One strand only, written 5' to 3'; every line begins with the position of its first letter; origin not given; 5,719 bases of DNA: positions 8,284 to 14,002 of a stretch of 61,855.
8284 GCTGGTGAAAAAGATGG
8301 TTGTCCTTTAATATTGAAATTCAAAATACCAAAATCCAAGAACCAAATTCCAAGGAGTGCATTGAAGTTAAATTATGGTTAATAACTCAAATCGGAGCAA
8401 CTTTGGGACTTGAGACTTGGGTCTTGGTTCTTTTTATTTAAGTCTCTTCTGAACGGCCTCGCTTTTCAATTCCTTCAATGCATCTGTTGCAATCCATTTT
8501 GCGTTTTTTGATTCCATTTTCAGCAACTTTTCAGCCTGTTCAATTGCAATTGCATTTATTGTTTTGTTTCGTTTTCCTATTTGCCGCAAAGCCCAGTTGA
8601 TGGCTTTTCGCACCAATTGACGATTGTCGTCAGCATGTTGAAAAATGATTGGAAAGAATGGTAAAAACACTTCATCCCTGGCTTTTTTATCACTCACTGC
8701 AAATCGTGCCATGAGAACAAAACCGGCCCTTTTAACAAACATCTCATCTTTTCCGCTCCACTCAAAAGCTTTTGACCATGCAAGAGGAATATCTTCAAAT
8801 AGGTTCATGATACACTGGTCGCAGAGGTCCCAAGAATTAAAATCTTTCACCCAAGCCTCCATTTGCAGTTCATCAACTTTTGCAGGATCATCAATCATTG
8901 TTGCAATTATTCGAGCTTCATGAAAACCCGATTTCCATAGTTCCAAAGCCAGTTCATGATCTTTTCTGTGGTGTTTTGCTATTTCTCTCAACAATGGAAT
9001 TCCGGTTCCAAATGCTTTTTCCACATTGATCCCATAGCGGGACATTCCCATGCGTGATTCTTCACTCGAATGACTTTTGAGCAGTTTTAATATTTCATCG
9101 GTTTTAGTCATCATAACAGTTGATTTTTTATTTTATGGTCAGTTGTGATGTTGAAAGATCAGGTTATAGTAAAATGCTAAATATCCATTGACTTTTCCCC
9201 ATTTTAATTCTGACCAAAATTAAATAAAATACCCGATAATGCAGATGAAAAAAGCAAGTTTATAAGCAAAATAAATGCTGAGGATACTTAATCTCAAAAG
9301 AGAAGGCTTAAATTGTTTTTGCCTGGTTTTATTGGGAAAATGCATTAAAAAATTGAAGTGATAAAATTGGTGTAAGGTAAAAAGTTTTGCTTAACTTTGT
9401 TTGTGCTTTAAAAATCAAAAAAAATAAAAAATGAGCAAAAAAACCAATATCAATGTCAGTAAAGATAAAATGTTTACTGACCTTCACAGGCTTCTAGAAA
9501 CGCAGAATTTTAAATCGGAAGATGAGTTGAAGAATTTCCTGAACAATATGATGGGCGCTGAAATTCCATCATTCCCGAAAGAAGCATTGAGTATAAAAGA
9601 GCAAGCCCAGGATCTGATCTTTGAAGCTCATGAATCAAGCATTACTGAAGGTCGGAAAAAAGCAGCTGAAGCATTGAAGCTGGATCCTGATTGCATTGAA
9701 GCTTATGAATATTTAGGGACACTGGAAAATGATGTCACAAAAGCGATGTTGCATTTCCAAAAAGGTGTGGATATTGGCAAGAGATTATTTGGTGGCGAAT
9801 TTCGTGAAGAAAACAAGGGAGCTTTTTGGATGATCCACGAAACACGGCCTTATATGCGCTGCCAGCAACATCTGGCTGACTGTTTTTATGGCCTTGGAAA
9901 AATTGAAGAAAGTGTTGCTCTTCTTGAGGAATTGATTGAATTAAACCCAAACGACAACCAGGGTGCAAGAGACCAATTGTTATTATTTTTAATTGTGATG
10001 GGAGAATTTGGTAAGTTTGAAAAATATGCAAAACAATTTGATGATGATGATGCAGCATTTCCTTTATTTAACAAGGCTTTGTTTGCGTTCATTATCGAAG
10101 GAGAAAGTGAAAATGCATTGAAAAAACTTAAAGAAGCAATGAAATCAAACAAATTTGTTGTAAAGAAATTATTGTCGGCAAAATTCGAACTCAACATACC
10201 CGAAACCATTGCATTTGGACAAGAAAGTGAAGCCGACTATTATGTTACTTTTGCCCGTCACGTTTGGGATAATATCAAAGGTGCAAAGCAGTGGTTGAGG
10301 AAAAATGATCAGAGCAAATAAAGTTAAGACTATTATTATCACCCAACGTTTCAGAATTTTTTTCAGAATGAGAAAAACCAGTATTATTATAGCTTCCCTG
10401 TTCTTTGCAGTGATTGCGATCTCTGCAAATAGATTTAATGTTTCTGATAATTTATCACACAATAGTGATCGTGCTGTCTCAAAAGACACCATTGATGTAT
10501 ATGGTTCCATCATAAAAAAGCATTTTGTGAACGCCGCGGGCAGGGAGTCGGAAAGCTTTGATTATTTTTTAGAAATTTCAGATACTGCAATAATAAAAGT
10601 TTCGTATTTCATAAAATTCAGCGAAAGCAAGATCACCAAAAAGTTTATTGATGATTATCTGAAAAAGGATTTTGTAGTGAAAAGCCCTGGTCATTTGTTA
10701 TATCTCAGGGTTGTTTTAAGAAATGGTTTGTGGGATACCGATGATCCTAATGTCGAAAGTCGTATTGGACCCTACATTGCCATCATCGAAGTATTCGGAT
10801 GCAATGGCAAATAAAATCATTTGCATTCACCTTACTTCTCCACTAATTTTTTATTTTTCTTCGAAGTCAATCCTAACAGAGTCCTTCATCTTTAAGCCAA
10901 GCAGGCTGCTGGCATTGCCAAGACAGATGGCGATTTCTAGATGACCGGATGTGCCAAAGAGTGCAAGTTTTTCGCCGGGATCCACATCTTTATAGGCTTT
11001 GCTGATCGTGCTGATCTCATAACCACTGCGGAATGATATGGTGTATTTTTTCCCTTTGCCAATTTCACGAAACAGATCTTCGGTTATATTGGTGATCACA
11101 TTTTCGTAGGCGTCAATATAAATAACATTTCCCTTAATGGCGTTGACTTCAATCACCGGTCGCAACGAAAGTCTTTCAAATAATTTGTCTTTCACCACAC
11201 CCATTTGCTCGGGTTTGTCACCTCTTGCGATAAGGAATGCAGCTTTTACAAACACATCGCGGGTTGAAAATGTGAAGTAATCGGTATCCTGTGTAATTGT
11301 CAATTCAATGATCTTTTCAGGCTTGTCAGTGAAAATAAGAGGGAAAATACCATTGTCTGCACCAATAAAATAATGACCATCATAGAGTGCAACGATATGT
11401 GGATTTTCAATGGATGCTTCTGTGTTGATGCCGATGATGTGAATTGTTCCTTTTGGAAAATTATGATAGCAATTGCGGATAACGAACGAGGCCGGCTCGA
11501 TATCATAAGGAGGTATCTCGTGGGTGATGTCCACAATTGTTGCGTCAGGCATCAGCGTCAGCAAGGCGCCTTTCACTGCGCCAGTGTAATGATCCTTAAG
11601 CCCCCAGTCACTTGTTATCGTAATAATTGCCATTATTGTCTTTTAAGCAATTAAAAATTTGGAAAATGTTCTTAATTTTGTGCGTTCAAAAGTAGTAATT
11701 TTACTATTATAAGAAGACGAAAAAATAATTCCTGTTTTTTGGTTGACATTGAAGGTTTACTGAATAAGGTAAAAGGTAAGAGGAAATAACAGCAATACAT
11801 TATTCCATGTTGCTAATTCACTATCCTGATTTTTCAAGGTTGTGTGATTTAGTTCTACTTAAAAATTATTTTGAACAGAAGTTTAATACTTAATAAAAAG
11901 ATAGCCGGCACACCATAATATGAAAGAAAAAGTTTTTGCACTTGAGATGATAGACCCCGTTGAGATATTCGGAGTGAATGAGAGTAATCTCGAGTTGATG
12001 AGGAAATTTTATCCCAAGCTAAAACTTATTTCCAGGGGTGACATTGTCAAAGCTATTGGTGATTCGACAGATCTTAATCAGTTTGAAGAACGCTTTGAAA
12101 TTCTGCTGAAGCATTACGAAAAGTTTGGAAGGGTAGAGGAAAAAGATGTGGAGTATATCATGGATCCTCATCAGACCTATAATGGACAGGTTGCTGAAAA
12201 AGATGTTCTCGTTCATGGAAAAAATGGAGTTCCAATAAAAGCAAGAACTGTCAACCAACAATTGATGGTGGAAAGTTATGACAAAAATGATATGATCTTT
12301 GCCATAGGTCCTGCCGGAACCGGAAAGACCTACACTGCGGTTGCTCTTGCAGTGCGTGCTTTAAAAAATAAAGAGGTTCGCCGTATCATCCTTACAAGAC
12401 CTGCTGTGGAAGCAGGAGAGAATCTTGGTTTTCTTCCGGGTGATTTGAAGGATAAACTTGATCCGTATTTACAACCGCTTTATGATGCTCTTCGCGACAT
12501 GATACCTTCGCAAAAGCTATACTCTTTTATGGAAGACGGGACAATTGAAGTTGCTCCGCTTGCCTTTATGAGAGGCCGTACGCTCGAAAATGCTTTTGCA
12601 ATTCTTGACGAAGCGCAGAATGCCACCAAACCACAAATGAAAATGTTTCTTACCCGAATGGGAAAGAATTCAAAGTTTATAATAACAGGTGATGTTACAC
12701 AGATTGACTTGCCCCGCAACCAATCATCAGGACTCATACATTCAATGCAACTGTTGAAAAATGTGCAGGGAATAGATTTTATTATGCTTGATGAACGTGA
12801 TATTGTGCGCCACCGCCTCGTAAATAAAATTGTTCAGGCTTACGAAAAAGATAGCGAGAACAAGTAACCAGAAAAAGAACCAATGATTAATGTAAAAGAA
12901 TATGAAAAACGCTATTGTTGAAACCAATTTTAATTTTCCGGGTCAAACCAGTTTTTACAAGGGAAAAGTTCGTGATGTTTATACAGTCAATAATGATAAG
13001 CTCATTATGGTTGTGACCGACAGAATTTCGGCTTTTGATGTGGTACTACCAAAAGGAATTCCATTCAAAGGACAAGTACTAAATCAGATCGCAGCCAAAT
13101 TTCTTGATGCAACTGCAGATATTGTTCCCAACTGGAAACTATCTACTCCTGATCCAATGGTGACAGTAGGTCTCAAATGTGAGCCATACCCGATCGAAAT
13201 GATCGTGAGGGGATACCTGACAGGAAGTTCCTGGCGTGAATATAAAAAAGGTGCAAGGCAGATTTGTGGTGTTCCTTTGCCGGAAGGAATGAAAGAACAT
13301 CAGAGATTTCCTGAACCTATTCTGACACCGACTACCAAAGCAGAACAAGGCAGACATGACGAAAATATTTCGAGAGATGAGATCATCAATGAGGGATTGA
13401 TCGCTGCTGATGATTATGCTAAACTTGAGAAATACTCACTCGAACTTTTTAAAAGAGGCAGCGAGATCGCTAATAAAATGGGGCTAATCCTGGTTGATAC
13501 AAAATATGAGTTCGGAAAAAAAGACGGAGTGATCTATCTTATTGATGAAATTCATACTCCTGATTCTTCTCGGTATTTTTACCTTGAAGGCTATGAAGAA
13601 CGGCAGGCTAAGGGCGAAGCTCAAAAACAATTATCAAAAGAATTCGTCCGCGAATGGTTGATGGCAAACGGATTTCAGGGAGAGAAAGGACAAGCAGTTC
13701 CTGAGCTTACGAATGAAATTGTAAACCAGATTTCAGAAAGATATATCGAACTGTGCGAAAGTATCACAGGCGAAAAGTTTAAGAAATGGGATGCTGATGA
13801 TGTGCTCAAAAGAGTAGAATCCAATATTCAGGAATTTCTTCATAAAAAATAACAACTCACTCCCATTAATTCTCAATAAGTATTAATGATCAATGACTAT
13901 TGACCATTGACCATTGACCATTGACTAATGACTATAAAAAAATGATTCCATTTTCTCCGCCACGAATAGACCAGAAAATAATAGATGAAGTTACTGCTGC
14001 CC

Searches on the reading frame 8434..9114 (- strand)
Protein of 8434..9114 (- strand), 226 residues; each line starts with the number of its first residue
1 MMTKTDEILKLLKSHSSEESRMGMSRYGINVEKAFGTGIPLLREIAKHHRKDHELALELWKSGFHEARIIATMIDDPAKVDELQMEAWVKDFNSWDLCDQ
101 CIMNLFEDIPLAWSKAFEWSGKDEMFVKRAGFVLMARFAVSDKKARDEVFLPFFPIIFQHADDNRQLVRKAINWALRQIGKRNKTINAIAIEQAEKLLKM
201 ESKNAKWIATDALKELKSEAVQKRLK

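Call 77: search_protein_families(library=pfam, proteins=[window:8434-9114:-])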
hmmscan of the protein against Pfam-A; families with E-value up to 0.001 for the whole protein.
window:8434-9114:- (226 aa): 1 family
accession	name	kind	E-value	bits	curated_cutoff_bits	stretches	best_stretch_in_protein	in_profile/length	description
PF08713.17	DNA_alkylation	-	2e-34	119.6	21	1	9-214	2-211/213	DNA alkylation repair enzyme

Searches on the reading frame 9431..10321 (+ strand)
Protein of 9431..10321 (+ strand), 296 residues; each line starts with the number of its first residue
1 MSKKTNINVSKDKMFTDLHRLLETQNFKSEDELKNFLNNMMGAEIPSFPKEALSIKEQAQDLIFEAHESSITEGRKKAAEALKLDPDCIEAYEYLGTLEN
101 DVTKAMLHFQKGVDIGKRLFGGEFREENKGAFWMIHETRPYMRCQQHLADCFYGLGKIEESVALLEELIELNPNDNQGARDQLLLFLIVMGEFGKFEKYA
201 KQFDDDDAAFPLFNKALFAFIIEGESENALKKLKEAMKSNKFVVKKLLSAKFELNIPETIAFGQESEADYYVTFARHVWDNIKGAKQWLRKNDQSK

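Call 77: search_protein_families(library=pfam, proteins=[window:9431-10321:+])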
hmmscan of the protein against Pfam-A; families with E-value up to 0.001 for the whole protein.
window:9431-10321:+ (296 aa): 8 families
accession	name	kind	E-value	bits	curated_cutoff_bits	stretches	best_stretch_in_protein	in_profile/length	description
PF07719.23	TPR_2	-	8.5e-07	29.1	27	0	146-175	5-34/34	Tetratricopeptide repeat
PF13414.12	TPR_11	-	1.1e-06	28.7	26.8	0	152-175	4-27/42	TPR repeat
PF13428.12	TPR_14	-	4.4e-06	27.3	23.5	0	144-177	3-36/44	Tetratricopeptide repeat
PF04184.18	ST7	-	7e-05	21.9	24.3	0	227-289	357-419/533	ST7 protein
PF13181.12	TPR_8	-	0.0003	21.1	25.7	0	145-175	4-34/34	Tetratricopeptide repeat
PF00515.34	TPR_1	-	0.00062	19.9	27.8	0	147-175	6-34/34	Tetratricopeptide repeat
PF13174.12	TPR_6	-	0.00079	20.4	26.3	0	147-174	5-32/33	Tetratricopeptide repeat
PF14559.12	TPR_19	-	0.00096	19.9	25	0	146-177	29-60/68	Tetratricopeptide repeat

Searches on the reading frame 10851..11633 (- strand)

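Call 77: search_protein_families(library=pfam, proteins=[window:10851-11633:-])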
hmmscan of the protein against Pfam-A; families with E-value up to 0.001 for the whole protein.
window:10851-11633:- (260 aa): 2 families
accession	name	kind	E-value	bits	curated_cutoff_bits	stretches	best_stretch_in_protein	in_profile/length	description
PF01887.21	SAM_HAT_N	-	2.5e-45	154.3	26.3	1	4-145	1-145/145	SAM hydroxide adenosyltransferase N-terminal domain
PF20257.3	SAM_HAT_C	-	4.5e-24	85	25.5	1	168-254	1-84/84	SAM hydroxide adenosyltransferase C-terminal domain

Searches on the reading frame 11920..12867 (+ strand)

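Call 78: search_protein_families(library=pfam, proteins=[window:11920-12867:+])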
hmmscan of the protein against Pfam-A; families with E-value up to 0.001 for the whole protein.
window:11920-12867:+ (315 aa): 7 families
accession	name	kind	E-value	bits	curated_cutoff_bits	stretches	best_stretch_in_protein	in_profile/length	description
PF02562.22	PhoH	-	1.4e-93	312.5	27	1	106-309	2-205/205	PhoH-like protein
PF13245.12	AAA_19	-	5.9e-09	36.7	25.1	1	113-262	1-129/134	AAA domain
PF13604.12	AAA_30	-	2e-07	31.4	27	1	115-262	8-128/191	AAA domain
PF01695.23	IstB_IS21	-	7e-05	22.9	24.1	1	107-150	76-119/238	IstB-like ATP binding protein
PF13401.12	AAA_22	-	0.00015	22.5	27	0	124-246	6-107/130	AAA domain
PF00270.35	DEAD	-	0.00047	20.4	26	0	112-161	3-53/167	DEAD/DEAH box helicase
PF00580.27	UvrD-helicase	-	0.00062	20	23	0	113-153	5-43/271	UvrD/REP helicase N-terminal domain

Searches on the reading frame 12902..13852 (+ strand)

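Call 78: search_protein_families(library=pfam, proteins=[window:12902-13852:+])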
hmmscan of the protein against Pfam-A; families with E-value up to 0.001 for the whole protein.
window:12902-13852:+ (316 aa): 1 family
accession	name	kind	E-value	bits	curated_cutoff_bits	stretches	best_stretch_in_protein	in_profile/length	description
PF01259.24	SAICAR_synt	-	5.4e-72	242.7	20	1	18-256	2-222/233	SAICAR synthetase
